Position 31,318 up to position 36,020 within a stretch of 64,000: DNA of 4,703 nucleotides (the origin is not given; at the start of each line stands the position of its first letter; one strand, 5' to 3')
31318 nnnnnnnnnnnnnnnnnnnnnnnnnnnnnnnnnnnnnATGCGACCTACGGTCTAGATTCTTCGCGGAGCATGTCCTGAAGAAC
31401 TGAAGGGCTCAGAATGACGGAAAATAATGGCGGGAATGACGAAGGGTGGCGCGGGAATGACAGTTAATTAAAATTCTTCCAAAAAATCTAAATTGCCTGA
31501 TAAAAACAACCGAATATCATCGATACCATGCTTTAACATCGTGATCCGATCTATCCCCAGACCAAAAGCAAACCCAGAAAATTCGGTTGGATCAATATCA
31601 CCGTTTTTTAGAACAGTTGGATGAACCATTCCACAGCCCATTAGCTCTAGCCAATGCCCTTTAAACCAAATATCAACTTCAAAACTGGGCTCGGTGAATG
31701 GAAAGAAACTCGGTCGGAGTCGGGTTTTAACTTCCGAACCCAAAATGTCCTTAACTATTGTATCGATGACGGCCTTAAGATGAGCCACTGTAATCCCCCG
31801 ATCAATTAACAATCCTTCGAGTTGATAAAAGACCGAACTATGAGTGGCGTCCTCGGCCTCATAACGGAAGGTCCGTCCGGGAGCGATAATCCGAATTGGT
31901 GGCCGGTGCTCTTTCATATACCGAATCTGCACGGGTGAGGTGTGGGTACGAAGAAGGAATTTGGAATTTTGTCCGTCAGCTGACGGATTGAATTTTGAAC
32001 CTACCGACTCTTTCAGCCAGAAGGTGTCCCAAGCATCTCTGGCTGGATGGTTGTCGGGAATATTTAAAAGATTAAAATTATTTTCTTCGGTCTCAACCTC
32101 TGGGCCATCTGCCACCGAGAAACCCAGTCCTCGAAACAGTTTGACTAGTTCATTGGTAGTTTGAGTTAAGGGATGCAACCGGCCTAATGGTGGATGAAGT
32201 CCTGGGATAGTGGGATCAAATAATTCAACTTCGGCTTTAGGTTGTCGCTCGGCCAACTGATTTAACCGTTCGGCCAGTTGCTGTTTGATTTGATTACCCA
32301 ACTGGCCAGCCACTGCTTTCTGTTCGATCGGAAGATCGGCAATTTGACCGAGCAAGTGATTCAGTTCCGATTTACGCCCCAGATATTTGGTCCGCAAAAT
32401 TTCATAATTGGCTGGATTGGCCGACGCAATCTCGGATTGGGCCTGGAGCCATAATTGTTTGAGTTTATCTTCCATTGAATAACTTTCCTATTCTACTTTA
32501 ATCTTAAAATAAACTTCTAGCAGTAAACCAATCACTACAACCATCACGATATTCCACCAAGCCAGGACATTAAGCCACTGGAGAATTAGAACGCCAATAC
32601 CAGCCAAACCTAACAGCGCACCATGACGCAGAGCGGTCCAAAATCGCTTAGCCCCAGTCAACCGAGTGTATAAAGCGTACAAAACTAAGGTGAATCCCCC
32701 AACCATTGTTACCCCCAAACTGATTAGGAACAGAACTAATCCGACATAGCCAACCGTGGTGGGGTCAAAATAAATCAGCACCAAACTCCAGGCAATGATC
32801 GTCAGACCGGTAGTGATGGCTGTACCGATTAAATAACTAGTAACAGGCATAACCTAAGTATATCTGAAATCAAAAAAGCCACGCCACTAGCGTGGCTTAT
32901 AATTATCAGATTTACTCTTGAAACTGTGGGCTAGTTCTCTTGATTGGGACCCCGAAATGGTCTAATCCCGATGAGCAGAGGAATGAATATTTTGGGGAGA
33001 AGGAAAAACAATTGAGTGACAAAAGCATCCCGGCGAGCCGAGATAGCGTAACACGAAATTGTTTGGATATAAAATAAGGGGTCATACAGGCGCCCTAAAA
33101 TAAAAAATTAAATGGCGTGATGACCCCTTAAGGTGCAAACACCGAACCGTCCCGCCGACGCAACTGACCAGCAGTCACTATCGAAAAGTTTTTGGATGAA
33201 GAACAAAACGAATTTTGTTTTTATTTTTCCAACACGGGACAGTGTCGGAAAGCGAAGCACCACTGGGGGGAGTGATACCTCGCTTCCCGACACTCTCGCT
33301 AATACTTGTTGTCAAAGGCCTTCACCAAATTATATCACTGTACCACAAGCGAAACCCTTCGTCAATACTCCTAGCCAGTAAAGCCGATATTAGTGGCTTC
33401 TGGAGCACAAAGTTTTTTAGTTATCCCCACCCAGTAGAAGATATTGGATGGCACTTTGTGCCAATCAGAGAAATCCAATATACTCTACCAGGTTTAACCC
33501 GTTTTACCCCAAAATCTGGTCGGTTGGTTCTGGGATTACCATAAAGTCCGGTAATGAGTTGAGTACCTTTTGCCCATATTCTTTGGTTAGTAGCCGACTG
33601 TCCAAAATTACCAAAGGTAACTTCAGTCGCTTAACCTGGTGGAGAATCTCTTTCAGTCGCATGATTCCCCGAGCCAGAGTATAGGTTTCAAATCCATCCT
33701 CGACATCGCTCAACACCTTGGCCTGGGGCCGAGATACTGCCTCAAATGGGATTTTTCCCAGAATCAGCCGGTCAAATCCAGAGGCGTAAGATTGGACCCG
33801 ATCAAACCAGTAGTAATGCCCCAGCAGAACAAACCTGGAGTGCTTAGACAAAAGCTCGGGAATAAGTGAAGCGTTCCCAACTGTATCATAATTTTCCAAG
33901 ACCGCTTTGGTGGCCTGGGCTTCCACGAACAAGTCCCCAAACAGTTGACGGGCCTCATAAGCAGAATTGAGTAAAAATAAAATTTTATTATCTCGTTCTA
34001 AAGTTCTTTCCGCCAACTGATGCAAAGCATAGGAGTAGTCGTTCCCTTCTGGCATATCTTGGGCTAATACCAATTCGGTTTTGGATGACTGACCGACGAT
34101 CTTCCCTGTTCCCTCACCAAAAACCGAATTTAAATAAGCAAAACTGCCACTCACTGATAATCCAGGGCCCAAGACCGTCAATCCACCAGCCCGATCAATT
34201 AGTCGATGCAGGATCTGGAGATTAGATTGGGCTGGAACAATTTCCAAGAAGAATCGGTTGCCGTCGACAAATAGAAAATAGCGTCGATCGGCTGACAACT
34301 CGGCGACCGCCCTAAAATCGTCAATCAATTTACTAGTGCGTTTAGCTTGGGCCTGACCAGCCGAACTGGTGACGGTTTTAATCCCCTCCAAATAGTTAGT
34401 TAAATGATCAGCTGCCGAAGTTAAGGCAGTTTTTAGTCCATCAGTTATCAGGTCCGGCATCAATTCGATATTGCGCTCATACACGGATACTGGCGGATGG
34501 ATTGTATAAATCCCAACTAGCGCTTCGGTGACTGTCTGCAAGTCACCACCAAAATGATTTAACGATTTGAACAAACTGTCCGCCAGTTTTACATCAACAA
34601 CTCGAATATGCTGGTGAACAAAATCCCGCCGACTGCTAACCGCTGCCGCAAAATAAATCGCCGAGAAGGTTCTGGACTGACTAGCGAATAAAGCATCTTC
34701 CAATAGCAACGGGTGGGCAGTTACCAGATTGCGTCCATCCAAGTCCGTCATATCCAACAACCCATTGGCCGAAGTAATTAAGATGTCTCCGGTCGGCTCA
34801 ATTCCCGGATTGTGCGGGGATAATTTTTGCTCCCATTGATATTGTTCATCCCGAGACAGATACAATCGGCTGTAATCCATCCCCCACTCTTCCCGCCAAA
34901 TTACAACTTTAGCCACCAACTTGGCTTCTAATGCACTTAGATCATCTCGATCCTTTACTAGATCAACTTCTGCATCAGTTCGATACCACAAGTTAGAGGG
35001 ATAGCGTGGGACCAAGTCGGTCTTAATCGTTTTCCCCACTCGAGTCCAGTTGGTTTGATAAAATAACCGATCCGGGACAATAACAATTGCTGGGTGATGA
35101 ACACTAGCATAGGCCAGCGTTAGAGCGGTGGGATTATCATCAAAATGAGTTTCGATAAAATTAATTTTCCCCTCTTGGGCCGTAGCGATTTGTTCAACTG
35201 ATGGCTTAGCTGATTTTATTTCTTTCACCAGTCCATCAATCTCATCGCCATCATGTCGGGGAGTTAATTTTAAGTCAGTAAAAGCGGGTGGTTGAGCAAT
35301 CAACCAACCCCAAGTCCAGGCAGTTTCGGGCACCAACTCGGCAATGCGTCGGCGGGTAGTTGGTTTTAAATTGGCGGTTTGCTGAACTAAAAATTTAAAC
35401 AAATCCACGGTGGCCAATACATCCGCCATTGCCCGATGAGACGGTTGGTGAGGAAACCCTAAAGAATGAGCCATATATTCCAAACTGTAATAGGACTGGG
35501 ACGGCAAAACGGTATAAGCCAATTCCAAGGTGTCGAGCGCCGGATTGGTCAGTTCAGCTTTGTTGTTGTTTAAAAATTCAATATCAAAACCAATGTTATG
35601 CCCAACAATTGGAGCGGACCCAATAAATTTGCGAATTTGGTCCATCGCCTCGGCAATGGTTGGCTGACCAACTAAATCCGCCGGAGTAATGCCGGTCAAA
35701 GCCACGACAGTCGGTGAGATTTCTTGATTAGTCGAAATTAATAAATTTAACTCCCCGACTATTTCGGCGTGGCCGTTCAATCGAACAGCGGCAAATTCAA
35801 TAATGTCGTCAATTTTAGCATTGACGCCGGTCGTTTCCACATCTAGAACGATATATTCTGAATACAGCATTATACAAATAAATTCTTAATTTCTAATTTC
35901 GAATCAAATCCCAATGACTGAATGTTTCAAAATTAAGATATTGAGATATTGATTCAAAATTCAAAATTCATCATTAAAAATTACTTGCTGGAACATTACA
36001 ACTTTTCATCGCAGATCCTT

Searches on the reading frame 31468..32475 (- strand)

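Call 15: search_protein_families(library=pfam, proteins=[window:31468-32475:-], max_evalue=0.01)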
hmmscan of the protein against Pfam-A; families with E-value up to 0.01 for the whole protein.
window:31468-32475:- (335 aa): 2 families
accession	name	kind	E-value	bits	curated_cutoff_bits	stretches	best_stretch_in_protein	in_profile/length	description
PF01409.25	tRNA-synt_2d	-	1.3e-92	310.2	19.8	1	87-335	3-246/246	tRNA synthetases class II core domain (F)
PF02912.23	Phe_tRNA-synt_N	-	2.7e-13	50.1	22.3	1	22-82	4-64/69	Aminoacyl tRNA synthetase class II, N-terminal domain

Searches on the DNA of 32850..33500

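Call 8: search_rna_families(source=window, start=32850, end=33500, threshold=evalue, max_evalue=10, show_alignments=3)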
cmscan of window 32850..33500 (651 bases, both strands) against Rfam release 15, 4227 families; matches with E-value up to 10: 6.
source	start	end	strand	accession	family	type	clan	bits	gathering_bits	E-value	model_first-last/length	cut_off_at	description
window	32875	32944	-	RF01393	isrJ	Gene; sRNA;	-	23.4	37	0.054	1-75/75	no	isrJ Hfq binding RNA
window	33398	33470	+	RF02244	mir-785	Gene; miRNA;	-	17.3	62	1.2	1-90/90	no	mir-785 microRNA precursor family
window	33239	33294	-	RF00367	mir-BHRF1-3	Gene; miRNA;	-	16.3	80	2.2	1-65/65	no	mir-BHRF1-3 microRNA precursor family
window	32869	32942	-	RF01859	Phe_leader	Cis-reg; leader;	-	16.1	55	7.1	1-125/125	no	Phenylalanine leader peptide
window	32873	32946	+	RF01770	rimP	Cis-reg; leader;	-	15.8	47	8.9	32-102/102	no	Gammaprotebacteria rimP leader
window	33243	33292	-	RF04143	MIR869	Gene; miRNA;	-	10.2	330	6.7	1-298/298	no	MIR869 microRNA precursor family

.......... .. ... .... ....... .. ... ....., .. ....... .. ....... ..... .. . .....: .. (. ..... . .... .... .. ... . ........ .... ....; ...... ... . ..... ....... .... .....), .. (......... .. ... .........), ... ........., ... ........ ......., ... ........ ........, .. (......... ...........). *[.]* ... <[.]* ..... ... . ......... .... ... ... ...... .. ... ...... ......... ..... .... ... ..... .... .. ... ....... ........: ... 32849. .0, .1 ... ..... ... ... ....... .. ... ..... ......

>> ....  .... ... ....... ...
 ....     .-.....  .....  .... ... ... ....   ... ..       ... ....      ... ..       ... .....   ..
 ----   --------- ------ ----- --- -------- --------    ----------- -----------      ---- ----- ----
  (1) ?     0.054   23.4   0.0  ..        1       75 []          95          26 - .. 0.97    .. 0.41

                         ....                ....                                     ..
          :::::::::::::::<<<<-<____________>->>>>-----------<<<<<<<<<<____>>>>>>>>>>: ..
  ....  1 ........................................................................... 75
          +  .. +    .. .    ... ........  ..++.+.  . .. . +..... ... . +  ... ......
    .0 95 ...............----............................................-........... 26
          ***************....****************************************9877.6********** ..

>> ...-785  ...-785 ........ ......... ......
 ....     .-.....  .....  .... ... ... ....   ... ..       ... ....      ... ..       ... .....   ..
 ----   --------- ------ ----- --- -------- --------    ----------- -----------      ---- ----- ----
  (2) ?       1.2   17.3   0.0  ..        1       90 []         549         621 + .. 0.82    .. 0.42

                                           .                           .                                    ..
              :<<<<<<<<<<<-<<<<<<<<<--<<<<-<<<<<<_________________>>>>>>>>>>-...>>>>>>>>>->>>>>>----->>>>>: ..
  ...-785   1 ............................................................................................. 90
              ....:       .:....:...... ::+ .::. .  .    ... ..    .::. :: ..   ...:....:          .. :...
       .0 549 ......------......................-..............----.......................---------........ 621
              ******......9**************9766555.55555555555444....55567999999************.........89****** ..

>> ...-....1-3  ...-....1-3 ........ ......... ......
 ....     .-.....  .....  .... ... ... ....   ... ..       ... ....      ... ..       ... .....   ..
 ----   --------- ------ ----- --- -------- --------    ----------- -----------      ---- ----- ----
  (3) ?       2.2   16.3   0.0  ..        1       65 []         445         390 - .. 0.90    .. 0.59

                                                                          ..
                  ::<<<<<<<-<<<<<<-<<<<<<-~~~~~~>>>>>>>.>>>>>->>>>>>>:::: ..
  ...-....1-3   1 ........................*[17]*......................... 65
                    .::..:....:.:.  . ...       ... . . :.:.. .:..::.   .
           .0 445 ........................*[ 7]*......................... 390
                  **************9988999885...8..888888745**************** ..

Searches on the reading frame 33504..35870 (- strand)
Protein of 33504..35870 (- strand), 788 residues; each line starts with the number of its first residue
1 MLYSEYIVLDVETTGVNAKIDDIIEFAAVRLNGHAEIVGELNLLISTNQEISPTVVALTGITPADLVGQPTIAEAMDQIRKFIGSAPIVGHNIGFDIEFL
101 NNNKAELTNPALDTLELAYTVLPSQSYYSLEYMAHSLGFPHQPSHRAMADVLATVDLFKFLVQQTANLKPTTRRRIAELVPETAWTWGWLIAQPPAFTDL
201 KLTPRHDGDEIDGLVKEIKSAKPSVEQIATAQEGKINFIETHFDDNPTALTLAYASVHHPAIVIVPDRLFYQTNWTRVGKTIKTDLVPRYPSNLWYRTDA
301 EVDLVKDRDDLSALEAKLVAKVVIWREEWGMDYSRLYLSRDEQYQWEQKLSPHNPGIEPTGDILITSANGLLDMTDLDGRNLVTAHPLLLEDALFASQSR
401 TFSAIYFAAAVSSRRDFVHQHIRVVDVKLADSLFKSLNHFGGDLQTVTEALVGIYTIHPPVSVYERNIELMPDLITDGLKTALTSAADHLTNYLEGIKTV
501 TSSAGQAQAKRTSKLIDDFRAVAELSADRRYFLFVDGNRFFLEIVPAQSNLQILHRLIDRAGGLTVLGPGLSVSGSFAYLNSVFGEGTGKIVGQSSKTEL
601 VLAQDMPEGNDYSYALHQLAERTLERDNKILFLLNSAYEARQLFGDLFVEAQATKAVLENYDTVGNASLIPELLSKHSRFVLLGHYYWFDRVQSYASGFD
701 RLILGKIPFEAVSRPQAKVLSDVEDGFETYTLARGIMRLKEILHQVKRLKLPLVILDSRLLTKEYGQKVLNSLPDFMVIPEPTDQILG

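Call 15: search_protein_families(library=pfam, proteins=[window:33504-35870:-], max_evalue=0.01)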
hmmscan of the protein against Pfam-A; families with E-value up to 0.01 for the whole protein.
window:33504-35870:- (788 aa): 2 families
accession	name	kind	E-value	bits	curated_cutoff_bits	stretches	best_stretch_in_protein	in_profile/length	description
PF00929.31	RNase_T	-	3.2e-31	109.5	24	1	7-158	1-164/164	Exonuclease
PF01612.26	DNA_pol_A_exo1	-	5.6e-06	26.7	23.6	1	75-137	64-127/173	3'-5' exonuclease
